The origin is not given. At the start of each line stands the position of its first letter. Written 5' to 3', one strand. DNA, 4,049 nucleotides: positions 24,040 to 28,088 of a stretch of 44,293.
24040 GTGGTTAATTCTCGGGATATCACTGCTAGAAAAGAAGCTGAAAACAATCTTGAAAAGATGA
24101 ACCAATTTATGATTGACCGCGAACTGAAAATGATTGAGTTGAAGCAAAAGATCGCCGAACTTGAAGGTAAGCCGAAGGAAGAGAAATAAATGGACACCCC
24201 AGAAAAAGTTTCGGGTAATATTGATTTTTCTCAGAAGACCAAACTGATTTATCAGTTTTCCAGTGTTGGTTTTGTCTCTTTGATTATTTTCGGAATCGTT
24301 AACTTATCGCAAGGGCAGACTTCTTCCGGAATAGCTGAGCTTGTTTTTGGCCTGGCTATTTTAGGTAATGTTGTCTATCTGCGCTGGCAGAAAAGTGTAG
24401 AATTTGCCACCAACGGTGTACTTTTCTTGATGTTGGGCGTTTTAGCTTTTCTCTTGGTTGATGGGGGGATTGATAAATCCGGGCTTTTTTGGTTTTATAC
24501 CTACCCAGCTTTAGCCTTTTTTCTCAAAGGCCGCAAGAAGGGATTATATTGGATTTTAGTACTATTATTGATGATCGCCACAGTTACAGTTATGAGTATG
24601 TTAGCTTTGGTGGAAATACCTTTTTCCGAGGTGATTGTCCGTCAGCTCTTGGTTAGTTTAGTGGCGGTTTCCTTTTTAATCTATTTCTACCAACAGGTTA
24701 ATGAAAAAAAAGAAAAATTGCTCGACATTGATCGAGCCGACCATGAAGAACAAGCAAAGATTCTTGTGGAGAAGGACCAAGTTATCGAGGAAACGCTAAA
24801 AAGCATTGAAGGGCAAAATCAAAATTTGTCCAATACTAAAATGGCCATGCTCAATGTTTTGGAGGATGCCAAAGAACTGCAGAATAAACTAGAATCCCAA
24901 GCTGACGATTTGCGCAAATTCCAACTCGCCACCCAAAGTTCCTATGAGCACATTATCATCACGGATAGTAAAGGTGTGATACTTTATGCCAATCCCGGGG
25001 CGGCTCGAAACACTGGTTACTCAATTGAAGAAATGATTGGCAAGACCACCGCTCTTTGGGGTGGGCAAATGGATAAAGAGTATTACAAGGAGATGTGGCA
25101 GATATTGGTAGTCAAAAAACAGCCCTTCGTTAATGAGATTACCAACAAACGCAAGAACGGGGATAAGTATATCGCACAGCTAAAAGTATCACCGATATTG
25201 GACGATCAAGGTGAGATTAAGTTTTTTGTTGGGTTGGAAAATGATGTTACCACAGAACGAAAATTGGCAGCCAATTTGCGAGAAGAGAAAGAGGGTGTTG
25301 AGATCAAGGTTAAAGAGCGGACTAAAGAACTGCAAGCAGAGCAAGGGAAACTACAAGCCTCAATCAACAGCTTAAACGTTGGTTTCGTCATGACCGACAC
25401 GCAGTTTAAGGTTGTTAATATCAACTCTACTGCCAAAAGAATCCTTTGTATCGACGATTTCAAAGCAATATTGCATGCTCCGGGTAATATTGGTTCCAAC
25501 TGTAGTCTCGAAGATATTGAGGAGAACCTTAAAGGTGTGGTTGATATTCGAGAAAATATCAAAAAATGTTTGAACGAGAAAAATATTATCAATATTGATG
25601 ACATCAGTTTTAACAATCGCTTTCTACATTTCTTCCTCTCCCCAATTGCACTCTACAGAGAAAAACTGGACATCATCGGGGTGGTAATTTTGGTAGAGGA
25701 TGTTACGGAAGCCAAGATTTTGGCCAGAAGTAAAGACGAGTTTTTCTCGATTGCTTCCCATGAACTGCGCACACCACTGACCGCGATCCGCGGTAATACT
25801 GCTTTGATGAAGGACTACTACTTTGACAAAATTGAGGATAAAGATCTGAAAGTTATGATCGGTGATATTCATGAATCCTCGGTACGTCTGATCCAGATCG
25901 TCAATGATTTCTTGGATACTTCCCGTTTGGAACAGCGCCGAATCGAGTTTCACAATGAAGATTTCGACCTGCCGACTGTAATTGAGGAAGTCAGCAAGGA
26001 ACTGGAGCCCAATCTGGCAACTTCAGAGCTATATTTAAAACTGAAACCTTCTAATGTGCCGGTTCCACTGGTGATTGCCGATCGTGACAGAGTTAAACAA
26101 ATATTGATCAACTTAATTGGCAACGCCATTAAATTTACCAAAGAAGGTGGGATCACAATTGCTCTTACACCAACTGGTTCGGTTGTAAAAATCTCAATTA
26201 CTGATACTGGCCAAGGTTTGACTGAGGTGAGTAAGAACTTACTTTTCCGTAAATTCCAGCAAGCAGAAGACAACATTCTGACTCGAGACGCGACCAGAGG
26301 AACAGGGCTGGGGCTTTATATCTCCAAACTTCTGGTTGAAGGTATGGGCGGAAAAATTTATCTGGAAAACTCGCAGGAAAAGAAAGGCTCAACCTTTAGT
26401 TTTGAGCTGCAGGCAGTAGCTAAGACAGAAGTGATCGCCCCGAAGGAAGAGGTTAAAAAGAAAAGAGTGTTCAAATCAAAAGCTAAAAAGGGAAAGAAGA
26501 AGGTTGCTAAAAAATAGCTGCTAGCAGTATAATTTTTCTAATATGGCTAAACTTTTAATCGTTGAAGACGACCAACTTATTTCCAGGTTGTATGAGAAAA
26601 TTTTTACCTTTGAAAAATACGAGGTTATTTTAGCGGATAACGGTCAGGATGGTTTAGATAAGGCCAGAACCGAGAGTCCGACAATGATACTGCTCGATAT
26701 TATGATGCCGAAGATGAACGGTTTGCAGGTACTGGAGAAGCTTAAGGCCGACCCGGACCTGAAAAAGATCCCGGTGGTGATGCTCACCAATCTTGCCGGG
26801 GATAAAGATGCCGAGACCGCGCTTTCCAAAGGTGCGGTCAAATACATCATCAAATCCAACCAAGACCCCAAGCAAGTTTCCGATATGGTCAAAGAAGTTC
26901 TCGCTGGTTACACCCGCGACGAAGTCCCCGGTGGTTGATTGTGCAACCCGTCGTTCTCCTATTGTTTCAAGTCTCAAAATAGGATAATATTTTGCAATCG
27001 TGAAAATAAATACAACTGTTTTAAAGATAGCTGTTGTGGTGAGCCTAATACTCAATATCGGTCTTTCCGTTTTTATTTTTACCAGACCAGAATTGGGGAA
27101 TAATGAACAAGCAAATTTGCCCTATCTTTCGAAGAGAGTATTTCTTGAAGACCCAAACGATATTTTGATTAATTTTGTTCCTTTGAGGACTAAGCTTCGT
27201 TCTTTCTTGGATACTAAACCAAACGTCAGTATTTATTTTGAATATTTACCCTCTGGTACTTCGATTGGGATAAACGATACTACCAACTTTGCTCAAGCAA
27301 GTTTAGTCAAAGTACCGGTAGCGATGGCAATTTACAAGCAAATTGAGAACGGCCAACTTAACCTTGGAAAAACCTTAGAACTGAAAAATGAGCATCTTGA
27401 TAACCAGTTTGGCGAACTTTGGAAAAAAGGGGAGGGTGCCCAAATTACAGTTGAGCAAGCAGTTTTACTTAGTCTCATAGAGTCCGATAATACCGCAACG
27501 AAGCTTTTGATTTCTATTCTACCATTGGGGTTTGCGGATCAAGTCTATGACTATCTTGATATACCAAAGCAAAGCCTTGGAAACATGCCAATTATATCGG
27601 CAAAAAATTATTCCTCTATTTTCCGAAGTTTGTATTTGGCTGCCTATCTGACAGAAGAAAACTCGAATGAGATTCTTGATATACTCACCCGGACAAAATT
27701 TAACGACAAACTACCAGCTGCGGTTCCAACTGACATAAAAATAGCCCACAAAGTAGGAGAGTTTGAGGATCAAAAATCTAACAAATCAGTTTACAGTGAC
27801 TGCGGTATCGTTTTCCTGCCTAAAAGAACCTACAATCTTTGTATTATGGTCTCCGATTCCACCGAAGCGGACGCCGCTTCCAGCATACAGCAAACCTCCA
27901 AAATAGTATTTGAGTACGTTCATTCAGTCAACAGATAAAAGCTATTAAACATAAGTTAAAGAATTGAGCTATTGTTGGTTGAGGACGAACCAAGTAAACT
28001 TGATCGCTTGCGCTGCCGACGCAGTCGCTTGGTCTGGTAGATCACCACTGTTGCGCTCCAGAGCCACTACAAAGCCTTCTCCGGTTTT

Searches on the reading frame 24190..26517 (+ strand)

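Call 13: search_protein_families(library=pfam, proteins=[window:24190-26517:+])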
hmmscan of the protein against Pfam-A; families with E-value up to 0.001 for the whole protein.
window:24190-26517:+ (775 aa): 8 families
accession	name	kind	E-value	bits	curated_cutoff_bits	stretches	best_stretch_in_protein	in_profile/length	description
PF02518.31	HATPase_c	-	3.4e-23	82.6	26.4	1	631-741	2-108/111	Histidine kinase-, DNA gyrase B-, and HSP90-like ATPase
PF13426.13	PAS_9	-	3.7e-18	66.1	27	1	254-354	3-102/103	PAS domain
PF00512.31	HisKA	-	1.9e-17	63.5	26.9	1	515-582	2-65/66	His Kinase A (phospho-acceptor) domain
PF08448.16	PAS_4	-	1.3e-15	58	23.1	1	255-357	8-109/110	PAS fold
PF00989.32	PAS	-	3.4e-15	56.5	22.6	1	248-352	7-112/113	PAS fold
PF13188.13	PAS_8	-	5.8e-07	29.6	21.8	0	243-285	2-44/65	PAS domain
PF20966.2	MASE6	-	1.2e-06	29.1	27.4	1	18-176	10-168/170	MASE6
PF08447.18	PAS_3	-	2.4e-05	24.9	25.6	1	264-348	1-87/89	PAS fold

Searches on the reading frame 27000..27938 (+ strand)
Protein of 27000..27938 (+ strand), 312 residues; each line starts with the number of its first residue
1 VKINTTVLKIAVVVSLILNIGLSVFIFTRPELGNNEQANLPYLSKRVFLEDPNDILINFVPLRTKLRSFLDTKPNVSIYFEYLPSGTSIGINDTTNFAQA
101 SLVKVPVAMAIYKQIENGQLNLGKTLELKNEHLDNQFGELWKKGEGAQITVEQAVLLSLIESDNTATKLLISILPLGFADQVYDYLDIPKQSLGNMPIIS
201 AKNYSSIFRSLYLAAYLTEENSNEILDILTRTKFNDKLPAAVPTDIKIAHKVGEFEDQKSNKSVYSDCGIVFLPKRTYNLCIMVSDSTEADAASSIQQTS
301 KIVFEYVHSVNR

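Call 32: search_protein_families(library=pfam, proteins=[window:27000-27938:+], max_evalue=0.01)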
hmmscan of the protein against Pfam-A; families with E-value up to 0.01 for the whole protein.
window:27000-27938:+ (312 aa): 2 families
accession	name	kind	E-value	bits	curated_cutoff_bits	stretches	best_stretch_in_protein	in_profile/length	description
PF13354.11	Beta-lactamase2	-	6.3e-39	134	22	1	77-284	1-214/214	Beta-lactamase enzyme family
PF00144.29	Beta-lactamase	-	0.00092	18.9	27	1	74-153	24-98/329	Beta-lactamase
